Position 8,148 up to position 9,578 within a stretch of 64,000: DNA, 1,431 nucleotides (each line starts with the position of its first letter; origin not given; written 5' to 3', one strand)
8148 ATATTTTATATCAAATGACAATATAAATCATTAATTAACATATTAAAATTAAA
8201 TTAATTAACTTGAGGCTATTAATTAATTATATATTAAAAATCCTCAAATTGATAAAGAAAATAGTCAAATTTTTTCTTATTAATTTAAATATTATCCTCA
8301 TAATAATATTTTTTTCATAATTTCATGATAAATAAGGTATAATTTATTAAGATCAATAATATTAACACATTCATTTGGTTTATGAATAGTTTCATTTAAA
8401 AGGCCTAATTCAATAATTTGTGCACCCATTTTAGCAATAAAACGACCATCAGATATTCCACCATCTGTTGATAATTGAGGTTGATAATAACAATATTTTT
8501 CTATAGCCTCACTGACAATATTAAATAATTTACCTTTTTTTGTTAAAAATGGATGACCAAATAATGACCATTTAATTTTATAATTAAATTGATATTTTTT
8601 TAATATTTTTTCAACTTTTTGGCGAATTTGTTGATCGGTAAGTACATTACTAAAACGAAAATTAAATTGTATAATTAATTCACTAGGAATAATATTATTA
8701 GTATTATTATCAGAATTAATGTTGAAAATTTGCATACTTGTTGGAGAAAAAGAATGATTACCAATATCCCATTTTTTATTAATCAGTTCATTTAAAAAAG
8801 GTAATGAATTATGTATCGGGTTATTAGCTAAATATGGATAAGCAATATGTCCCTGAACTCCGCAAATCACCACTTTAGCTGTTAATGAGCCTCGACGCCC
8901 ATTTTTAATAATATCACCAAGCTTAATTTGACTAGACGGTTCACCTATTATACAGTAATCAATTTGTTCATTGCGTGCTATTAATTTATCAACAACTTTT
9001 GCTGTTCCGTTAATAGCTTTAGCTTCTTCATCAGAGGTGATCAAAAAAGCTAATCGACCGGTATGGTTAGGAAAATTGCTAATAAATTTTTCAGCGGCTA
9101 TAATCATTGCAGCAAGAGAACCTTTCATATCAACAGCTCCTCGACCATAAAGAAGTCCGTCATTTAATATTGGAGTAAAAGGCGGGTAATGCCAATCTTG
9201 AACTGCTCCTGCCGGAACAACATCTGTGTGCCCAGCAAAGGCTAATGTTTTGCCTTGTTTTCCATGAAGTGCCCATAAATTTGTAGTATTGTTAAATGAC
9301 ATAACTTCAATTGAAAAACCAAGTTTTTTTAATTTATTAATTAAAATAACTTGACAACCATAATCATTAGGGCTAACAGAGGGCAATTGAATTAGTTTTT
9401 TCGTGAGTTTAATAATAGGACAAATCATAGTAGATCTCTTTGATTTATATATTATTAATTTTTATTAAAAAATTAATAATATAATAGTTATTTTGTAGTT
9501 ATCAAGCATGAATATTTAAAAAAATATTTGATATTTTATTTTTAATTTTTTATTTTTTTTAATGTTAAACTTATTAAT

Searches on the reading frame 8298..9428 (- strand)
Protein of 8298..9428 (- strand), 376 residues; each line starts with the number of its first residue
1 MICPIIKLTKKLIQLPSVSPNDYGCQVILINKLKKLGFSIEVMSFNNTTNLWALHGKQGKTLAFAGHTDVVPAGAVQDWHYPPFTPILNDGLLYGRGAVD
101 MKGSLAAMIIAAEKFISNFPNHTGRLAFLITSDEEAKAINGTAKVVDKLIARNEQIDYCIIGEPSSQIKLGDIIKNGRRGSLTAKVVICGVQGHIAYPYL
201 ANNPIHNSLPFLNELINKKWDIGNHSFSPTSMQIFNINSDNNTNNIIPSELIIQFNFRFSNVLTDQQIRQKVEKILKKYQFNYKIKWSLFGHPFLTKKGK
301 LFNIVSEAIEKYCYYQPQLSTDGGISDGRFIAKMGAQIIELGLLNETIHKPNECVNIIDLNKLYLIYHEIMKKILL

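Call 40: search_protein_families(library=ncbifam, proteins=[window:8298-9428:-], max_evalue=1e-20)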
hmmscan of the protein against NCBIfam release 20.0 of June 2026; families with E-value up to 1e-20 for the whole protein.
window:8298-9428:- (376 aa): 19 families
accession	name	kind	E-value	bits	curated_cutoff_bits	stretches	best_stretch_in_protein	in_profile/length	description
TIGR01246.1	dapE_proteo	equivalog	1.5e-162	540.8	361.8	1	6-374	2-370/370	succinyl-diaminopimelate desuccinylase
NF009557.0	PRK13009.1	equivalog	5.8e-161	535.8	284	1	3-375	3-375/377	succinyl-diaminopimelate desuccinylase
TIGR01910.1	DapE-ArgE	subfamily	6e-59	200.1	217.6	1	6-364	1-371/373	ArgE/DapE family deacylase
NF006399.0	PRK08651.1-2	equivalog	1.3e-44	152.9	381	1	5-372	6-402/405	succinyl-diaminopimelate desuccinylase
NF006365.0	PRK08588.1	subfamily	8.3e-44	150.4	289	1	6-375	10-381/383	succinyl-diaminopimelate desuccinylase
NF006400.0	PRK08651.1-3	equivalog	1.4e-36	126.2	374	1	53-374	77-406/410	succinyl-diaminopimelate desuccinylase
NF010589.0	PRK13983.1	equivalog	2.9e-34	118.7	333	1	5-372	16-407/409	M20 family metallo-hydrolase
NF005710.0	PRK07522.1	subfamily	7.9e-33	114.2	412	1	6-362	11-376/391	acetylornithine deacetylase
NF009558.0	PRK13013.1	equivalog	3.3e-32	111.7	428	1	5-215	18-236/429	acetylornithine deacetylase/succinyl-diaminopimelate desuccinylase family protein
NF009555.0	PRK13004.1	equivalog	6.1e-32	111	321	1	5-289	17-292/399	YgeY family selenium metabolism-linked hydrolase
TIGR01900.1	dapE-gram_pos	equivalog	8.8e-32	110.4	304.2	1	6-368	6-347/351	succinyl-diaminopimelate desuccinylase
TIGR01892.1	AcOrn-deacetyl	equivalog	4e-30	105.1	297.7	1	10-278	4-271/365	acetylornithine deacetylase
NF003474.0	PRK05111.1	equivalog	2.4e-27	95.9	460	1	4-362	7-368/383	acetylornithine deacetylase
NF003367.0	PRK04443.1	equivalog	1.3e-24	87.2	363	1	7-367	11-338/349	[LysW]-lysine hydrolase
NF006326.0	PRK08554.1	equivalog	3.6e-24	85.4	354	0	25-165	37-173/446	peptidase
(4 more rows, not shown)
